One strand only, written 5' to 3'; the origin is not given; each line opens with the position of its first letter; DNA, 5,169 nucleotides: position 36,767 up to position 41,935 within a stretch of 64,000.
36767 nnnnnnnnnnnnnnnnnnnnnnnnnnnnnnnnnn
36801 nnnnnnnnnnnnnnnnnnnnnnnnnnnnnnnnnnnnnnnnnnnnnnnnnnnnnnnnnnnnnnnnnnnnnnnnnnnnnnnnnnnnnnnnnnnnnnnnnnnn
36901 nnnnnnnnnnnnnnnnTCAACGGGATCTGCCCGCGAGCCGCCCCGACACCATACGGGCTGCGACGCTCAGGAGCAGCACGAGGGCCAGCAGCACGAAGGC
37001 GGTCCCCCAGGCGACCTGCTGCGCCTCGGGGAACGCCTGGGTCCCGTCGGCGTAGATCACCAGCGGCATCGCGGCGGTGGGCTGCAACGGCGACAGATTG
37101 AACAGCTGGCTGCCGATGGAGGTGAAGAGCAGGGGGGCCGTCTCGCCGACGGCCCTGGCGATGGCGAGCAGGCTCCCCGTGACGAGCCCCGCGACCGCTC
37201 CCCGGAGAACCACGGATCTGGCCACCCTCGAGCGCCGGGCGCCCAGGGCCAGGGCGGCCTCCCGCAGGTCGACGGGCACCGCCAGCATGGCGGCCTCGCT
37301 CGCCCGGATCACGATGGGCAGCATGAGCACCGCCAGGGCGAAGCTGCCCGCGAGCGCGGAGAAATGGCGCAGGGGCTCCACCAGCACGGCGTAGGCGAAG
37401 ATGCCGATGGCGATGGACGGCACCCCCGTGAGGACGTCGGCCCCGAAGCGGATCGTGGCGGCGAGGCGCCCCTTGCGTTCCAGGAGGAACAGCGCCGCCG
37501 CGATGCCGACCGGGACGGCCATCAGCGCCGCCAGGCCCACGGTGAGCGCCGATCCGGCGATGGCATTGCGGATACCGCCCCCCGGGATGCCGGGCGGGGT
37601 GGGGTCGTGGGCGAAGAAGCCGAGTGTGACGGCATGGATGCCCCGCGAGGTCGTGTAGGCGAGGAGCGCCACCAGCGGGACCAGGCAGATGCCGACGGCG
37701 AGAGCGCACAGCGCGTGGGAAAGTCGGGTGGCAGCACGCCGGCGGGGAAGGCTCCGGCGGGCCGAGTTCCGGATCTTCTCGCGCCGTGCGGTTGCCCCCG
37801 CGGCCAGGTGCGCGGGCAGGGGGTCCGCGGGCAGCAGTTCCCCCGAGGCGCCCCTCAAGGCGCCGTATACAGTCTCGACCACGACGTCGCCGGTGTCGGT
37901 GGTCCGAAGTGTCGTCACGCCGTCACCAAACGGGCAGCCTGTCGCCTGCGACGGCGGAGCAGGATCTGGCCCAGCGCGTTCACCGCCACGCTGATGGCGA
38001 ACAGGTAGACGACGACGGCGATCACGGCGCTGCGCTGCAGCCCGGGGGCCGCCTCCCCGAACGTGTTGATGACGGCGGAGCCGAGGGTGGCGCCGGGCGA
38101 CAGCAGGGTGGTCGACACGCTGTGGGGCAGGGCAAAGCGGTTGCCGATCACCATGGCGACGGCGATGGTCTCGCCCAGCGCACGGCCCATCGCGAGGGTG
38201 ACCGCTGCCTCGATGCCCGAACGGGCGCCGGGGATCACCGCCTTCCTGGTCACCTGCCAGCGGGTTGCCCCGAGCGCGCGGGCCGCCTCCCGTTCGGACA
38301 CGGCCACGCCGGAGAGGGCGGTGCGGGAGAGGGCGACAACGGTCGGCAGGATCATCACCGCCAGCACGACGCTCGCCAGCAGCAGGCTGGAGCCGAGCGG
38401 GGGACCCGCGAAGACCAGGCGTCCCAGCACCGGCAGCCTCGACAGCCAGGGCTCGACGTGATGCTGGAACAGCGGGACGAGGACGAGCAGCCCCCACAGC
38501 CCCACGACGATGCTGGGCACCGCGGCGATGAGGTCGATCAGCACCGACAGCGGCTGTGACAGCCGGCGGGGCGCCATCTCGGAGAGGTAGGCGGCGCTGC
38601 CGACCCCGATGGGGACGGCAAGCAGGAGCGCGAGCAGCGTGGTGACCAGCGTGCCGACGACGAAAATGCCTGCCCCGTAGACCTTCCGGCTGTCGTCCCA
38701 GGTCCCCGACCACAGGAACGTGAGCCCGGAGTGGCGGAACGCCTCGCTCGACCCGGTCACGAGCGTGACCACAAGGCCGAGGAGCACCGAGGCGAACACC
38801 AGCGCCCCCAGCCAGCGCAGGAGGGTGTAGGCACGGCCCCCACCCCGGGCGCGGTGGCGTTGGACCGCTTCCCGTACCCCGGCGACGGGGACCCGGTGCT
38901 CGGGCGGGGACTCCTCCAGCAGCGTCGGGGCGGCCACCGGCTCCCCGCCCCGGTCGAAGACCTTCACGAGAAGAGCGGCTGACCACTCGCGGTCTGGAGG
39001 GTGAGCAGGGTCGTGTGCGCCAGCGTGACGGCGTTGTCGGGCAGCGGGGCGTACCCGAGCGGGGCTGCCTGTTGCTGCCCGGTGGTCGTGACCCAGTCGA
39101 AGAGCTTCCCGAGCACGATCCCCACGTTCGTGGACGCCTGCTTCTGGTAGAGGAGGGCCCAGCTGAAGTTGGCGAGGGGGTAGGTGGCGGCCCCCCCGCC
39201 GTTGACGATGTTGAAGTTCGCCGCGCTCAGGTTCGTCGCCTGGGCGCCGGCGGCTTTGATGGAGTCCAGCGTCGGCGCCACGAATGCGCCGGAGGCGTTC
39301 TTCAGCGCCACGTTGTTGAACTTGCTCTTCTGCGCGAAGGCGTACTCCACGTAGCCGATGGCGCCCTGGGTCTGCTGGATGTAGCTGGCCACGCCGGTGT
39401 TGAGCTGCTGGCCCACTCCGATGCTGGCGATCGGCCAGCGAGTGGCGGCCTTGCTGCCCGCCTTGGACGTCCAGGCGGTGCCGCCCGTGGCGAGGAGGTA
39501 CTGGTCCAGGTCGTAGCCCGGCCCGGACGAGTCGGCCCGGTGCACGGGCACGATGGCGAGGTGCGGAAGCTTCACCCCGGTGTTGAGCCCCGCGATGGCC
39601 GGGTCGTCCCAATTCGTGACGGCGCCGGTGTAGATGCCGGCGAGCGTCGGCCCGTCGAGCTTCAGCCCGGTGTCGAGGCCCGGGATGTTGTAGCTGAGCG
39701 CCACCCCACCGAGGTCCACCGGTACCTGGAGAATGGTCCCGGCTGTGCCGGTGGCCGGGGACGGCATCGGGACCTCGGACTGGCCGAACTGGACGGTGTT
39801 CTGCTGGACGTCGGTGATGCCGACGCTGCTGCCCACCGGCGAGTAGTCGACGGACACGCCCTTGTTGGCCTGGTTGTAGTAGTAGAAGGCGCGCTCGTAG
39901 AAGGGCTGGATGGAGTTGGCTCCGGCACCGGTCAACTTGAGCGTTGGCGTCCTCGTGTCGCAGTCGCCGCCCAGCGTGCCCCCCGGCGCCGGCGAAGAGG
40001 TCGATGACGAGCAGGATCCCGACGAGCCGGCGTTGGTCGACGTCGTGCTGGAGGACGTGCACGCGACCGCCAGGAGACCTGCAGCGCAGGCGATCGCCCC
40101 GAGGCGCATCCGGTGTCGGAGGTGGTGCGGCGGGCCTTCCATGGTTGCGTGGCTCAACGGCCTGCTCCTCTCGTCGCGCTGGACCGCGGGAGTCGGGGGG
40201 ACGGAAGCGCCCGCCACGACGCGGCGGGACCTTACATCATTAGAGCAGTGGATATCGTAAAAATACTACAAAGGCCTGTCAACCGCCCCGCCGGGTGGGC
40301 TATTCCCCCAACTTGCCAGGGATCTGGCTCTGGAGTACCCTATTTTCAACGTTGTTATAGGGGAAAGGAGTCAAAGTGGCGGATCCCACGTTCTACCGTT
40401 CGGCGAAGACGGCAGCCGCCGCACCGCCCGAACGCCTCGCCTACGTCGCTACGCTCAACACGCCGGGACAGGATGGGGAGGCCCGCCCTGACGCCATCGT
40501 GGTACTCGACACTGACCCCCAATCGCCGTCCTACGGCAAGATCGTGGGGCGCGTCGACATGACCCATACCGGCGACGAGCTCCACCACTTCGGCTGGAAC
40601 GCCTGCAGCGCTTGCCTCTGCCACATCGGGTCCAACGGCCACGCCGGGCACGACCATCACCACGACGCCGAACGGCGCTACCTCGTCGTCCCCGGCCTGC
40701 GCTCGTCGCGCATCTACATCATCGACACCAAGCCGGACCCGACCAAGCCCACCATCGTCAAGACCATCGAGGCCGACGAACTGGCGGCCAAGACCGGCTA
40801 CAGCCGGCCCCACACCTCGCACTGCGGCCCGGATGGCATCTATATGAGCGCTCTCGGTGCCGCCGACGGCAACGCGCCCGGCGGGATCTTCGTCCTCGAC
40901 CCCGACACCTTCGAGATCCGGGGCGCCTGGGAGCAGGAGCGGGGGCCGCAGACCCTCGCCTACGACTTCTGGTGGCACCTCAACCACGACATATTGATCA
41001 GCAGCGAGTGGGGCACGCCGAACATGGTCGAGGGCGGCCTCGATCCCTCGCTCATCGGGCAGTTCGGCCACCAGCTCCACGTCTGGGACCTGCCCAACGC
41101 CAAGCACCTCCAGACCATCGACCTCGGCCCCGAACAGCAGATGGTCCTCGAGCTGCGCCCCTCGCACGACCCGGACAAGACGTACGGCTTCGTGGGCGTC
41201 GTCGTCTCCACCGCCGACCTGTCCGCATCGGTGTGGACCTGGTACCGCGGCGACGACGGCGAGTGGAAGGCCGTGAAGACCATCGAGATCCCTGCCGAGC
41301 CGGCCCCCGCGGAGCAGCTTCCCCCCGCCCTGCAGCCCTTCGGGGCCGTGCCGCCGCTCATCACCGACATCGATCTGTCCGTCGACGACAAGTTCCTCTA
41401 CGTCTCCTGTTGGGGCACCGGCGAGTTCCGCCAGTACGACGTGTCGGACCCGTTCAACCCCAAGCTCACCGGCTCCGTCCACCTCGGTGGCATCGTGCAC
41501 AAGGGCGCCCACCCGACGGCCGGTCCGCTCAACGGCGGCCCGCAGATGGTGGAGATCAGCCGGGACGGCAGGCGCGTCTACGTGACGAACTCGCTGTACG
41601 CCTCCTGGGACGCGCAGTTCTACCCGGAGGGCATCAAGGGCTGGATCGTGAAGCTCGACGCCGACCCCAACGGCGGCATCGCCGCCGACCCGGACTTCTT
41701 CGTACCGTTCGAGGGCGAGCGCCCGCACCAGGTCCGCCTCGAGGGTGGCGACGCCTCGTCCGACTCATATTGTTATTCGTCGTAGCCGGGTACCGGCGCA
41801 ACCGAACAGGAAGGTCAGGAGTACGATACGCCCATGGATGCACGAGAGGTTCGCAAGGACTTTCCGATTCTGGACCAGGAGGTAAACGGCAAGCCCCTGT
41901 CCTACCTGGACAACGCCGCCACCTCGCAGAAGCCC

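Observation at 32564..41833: suf operon is split: sufB-sufD-Rieske-sufC is separated from sufS-sufU by a roughly 9.3-kb block of unrelated genes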

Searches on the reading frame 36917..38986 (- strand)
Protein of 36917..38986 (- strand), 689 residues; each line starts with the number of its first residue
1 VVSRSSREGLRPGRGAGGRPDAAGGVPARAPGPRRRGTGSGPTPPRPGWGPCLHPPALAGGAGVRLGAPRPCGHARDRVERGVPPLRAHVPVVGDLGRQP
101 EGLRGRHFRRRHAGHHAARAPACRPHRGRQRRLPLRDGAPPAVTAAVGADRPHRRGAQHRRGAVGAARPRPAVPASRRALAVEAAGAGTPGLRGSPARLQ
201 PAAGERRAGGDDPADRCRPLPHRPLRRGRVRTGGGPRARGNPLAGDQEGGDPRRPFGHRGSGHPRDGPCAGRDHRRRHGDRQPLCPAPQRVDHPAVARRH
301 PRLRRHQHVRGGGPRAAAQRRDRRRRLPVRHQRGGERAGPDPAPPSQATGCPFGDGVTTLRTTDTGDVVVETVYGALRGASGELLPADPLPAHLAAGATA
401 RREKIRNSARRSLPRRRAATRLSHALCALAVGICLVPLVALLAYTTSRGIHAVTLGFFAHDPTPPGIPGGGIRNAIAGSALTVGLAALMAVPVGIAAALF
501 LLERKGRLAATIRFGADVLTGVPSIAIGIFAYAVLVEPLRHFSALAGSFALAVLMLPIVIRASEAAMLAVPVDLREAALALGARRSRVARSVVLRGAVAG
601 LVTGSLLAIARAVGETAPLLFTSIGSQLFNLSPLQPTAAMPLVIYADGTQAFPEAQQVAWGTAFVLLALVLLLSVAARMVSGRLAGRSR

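Call 5: search_protein_families(library=pfam, proteins=[window:36917-38986:-])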
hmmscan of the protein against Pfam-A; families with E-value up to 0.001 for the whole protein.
window:36917-38986:- (689 aa): 1 family
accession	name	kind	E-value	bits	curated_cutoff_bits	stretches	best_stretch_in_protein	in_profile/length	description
PF00528.27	BPD_transp_1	-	2.5e-14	53.8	26.4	1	490-684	1-182/184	Binding-protein-dependent transport system inner membrane component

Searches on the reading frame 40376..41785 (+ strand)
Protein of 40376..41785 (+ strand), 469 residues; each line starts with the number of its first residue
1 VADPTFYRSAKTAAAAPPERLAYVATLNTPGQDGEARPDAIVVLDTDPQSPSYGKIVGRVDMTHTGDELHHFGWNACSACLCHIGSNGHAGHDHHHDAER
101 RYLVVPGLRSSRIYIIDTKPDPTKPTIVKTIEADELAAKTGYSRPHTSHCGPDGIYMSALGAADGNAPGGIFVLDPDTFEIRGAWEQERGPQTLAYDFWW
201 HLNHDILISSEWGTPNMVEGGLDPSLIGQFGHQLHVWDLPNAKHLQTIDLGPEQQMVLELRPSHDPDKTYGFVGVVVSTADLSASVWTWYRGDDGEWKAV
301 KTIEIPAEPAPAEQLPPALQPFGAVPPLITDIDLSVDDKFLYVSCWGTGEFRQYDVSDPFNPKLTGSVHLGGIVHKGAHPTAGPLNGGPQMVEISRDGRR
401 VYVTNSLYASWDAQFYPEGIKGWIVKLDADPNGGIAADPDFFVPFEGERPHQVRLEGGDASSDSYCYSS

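Call 4: search_protein_families(library=pfam, proteins=[window:40376-41785:+])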
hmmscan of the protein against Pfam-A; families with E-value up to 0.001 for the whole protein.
window:40376-41785:+ (469 aa): 1 family
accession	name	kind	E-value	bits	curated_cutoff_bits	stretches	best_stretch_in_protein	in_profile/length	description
PF05694.17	SBP56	-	5.1e-188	625.9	34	1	2-466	3-453/453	56kDa selenium binding protein (SBP56)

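Call 47: search_protein_families(library=ncbifam, proteins=[window:40376-41785:+], max_evalue=0.00001)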
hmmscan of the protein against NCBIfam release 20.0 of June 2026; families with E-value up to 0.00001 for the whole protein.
window:40376-41785:+ (469 aa): 1 family
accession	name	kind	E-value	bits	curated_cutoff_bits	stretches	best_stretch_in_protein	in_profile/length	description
NF052453.1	MthilOxMtoX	equivalog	1.3e-37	129.3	650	1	84-414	60-361/408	methanethiol oxidase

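Call 67: find_homologous_proteins(query=window:40376-41785:+, max_evalue=1e-80)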
Query window:40376-41785:+ (469 aa): 8000 proteins with E <= 1e-80 among 8000 candidates; the best 120 are listed.
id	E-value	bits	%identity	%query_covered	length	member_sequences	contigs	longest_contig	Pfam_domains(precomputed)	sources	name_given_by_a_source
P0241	0.0e+0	1060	96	100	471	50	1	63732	PF05694.18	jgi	jgi:selenium-binding protein 1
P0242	4.6e-272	921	84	100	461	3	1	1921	PF05694.18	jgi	-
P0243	3.5e-268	909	82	100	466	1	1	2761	PF05694.18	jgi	-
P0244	1.7e-266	903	83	99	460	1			PF05694.18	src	-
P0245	3.2e-258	876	79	100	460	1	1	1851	PF05694.18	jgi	-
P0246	1.4e-257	874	79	100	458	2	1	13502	PF05694.18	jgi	jgi:selenium-binding protein 1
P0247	6.2e-248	842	76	99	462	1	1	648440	PF05694.18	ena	-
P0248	2.1e-244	830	76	100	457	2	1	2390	PF05694.18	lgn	-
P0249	6.8e-239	812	74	99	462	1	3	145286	PF05694.18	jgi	jgi:selenium-binding protein 1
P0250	2.2e-238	810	73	99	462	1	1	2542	PF05694.18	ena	-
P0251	2.4e-238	810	73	99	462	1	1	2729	PF05694.18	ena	-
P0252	2.5e-238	810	73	99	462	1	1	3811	PF05694.18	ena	-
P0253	4.9e-238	809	73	99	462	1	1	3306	PF05694.18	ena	-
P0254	6.5e-237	805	73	100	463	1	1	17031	PF05694.18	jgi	jgi:methanethiol oxidase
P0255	1.1e-236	805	72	100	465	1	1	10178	PF05694.18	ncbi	-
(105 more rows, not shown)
